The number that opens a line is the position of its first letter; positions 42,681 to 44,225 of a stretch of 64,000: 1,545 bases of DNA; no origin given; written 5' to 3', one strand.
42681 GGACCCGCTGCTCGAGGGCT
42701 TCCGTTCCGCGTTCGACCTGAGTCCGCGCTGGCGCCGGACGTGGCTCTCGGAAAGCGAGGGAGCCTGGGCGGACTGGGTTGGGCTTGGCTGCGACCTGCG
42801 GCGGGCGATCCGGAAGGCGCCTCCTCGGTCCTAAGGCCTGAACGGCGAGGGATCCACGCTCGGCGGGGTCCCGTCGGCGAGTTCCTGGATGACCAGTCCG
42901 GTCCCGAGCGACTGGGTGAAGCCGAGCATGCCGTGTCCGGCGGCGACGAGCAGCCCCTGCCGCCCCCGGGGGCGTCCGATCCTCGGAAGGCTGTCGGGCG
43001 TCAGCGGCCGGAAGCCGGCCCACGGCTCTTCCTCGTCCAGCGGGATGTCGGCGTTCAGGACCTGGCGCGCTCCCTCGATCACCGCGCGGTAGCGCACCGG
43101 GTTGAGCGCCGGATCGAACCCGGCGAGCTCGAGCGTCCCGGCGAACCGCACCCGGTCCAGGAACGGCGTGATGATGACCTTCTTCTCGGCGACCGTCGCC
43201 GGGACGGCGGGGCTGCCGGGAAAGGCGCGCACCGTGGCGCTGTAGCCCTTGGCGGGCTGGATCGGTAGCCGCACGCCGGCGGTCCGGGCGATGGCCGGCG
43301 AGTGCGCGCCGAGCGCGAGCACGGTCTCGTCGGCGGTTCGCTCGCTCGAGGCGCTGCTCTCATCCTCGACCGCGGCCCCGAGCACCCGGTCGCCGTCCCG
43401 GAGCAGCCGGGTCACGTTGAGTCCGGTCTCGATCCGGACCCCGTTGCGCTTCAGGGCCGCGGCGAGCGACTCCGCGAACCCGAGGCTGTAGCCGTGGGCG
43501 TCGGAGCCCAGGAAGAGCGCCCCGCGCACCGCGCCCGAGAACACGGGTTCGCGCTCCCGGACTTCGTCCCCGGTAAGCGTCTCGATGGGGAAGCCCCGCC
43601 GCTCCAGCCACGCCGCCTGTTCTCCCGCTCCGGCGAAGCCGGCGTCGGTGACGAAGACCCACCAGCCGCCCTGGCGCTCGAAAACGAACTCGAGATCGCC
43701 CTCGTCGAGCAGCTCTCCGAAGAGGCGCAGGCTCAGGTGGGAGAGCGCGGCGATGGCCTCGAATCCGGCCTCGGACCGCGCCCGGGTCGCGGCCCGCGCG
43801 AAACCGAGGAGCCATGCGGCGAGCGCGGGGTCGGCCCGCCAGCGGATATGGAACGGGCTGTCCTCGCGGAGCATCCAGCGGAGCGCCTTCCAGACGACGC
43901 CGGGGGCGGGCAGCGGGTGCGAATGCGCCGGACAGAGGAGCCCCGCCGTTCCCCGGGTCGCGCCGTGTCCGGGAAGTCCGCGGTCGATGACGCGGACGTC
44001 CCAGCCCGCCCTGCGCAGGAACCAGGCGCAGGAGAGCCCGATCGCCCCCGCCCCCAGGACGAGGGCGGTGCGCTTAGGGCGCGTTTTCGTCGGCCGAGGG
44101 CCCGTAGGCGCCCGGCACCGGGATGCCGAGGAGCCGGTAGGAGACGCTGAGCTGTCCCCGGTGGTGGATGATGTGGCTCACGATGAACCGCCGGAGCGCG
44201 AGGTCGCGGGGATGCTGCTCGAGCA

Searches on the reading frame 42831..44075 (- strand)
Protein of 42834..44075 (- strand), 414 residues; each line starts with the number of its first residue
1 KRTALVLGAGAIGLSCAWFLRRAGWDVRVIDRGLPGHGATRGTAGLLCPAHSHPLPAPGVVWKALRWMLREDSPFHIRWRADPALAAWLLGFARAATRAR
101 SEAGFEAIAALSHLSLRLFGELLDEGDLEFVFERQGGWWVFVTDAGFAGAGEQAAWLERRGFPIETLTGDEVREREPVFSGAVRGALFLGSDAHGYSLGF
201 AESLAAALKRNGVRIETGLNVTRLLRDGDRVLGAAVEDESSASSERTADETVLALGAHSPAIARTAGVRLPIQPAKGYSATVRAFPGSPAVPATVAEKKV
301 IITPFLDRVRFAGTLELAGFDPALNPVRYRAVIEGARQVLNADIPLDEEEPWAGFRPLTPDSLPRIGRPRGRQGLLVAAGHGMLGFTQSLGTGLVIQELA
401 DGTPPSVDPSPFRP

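Call 53: find_encoding_contigs(protein=window:42831-43874:-, flank=10000, max_places=6)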
Protein window:42831-43874:- (347 aa): no gene with exactly this product is on record in the collection.

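Call 54: find_homologous_proteins(query=window:42834-44075:-, max_evalue=1e-20)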
Query window:42834-44075:- (414 aa): 735 proteins with E <= 1e-20 among 8000 candidates; the best 120 are listed.
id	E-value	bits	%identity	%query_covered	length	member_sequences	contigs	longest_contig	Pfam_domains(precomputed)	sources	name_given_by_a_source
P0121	5.3e-223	758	100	84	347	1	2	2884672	PF01266.31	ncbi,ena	-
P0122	5.8e-201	686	76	100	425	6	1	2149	PF01266.31,PF13450.13,PF00890.31,PF07992.21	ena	-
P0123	2.5e-199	680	75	100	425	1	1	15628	PF01266.31,PF00890.31,PF07992.21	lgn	-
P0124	3.2e-197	674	75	100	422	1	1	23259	PF01266.31,PF00890.31,PF07992.21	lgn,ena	-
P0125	1.9e-186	638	73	99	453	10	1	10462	PF01266.31,PF13450.13,PF00890.31,PF07992.21,PF00070.34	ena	-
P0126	1.9e-183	628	70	100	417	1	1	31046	PF01266.31,PF13450.13,PF00890.31,PF07992.21,PF00070.34,PF02558.23,PF01494.26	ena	-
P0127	4.3e-183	627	75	93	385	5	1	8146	PF01266.31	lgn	-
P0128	8.8e-183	626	70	100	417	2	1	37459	PF01266.31,PF13450.13,PF00890.31,PF07992.21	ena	-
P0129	1.8e-181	622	69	100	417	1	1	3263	PF01266.31,PF13450.13,PF00890.31,PF07992.21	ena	-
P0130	2.1e-181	621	69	100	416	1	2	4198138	PF01266.31,PF13450.13,PF00890.31,PF07992.21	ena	-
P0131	4.9e-181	620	70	100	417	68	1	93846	PF01266.31,PF13450.13,PF00890.31,PF07992.21,PF00070.34,PF02558.23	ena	-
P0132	1.7e-180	618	69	100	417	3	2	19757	PF01266.31,PF13450.13,PF00890.31,PF07992.21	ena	-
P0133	3.0e-179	614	69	100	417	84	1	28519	PF01266.31,PF13450.13,PF00890.31,PF07992.21,PF00070.34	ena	-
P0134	1.7e-178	612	69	100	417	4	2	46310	PF01266.31,PF13450.13,PF00890.31,PF02558.23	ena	-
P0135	3.1e-178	611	69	100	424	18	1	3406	PF01266.31,PF13450.13,PF00890.31,PF07992.21,PF00070.34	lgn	-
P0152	1.8e-161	556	68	93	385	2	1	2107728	PF01266.31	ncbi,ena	-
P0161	6.7e-142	491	67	84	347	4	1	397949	PF01266.31,PF00890.31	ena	-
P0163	3.1e-138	479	67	84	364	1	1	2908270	PF01266.31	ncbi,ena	-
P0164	5.2e-138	478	60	93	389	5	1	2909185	PF01266.31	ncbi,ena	-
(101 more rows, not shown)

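Call 56: find_encoding_contigs(protein=P0121, flank=10000, max_places=6)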
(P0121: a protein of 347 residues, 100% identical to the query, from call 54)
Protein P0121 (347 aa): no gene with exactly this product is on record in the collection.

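Call 58: find_encoding_contigs(protein=P0161, flank=2500, max_places=3)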
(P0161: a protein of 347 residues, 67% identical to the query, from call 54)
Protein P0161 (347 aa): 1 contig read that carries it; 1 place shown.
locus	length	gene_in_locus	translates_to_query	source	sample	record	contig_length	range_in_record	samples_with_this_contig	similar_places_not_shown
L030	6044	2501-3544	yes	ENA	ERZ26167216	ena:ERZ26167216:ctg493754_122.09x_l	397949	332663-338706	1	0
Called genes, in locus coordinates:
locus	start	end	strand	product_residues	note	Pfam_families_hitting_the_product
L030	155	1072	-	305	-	PF00756:Esterase (weak), PF02230:Abhydrolase_2 (faint), PF00561:Abhydrolase_1 (faint), PF01738:DLH (weak), PF00326:Peptidase_S9, PF12146:Hydrolase_4 (faint)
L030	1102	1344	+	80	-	PF04014:MazE_antitoxin (faint)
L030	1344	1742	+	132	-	PF01850:PIN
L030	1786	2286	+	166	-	PF05163:DinB, PF12867:DinB_2 (weak)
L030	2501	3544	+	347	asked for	PF01266:DAO, PF00890:FAD_binding_2 (weak)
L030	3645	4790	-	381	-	PF13191:AAA_16, PF13401:AAA_22 (weak)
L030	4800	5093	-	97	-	-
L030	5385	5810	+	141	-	-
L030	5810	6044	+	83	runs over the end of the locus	PF12844:HTH_19, PF13384:HTH_23 (faint), PF13560:HTH_31, PF01381:HTH_3, PF13443:HTH_26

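Call 60: find_encoding_contigs(protein=P0163, flank=1500, max_places=2)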
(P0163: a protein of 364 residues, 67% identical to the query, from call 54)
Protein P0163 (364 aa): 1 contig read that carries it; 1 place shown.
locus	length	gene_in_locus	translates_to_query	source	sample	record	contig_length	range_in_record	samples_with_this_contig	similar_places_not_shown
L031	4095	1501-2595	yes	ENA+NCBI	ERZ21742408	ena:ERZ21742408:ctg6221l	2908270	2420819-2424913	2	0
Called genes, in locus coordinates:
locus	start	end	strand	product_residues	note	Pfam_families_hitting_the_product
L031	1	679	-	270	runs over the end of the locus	PF00756:Esterase (faint), PF02230:Abhydrolase_2 (faint), PF12146:Hydrolase_4 (faint), PF01738:DLH (weak), PF00326:Peptidase_S9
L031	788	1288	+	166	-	PF05163:DinB, PF12867:DinB_2 (weak)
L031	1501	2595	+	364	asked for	PF01266:DAO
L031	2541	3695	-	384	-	PF13191:AAA_16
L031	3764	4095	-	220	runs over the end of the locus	-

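Call 61: find_encoding_contigs(protein=P0130, flank=1500, max_places=2)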
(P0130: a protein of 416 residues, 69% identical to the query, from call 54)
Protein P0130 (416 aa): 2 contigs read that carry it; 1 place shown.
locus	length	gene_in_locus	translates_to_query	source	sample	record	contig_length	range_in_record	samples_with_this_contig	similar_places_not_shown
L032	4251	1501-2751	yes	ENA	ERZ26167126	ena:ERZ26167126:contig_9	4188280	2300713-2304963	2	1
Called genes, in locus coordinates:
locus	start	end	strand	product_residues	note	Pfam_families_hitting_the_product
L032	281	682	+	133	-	PF01850:PIN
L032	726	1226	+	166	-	PF05163:DinB, PF12867:DinB_2 (weak)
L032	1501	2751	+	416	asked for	PF00890:FAD_binding_2 (faint), PF01266:DAO, PF07992:Pyr_redox_2 (faint), PF13450:NAD_binding_8 (weak)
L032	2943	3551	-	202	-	-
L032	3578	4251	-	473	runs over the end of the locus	PF00144:Beta-lactamase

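Call 70: list_cluster_members(proteins=[P0001, P0121])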
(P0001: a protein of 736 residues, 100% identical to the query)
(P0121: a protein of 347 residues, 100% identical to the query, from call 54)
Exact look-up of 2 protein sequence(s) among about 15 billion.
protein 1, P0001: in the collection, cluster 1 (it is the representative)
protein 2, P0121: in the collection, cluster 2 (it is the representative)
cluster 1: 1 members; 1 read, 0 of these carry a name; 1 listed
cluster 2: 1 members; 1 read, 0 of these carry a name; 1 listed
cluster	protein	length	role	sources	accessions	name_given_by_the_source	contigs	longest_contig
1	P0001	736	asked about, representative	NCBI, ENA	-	-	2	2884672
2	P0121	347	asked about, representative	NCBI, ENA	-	-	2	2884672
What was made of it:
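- Tried and rejected: Cluster look-up gave no names or accessions (call 70).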

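Call 73: find_encoding_contigs(protein=P0152, flank=1200, max_places=2)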
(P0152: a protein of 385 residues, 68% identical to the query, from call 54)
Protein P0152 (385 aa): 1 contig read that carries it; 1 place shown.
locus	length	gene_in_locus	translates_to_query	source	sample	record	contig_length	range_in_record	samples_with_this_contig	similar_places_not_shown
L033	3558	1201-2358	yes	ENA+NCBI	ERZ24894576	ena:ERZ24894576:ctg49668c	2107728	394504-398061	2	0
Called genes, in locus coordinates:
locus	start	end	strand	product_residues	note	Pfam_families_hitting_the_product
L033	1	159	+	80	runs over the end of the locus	PF04014:MazE_antitoxin (weak)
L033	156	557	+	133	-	PF01850:PIN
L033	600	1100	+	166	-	PF05163:DinB, PF12867:DinB_2 (weak)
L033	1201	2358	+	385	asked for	PF01266:DAO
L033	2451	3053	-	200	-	-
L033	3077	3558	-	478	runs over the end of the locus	PF00144:Beta-lactamase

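Call 74: find_encoding_contigs(protein=P0164, flank=1200, max_places=2)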
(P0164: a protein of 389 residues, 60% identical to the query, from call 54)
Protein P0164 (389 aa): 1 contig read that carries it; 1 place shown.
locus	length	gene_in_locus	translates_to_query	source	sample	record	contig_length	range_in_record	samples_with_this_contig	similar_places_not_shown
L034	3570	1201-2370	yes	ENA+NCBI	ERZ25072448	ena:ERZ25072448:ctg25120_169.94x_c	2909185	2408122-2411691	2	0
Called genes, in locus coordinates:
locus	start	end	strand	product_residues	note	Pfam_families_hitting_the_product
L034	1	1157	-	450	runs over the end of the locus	PF00756:Esterase (weak), PF02230:Abhydrolase_2 (faint), PF00561:Abhydrolase_1 (faint), PF12146:Hydrolase_4 (faint), PF00326:Peptidase_S9, PF01738:DLH (weak)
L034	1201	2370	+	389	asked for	PF01266:DAO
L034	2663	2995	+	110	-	PF05016:ParE_toxin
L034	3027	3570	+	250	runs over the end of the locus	PF12840:HTH_20 (weak)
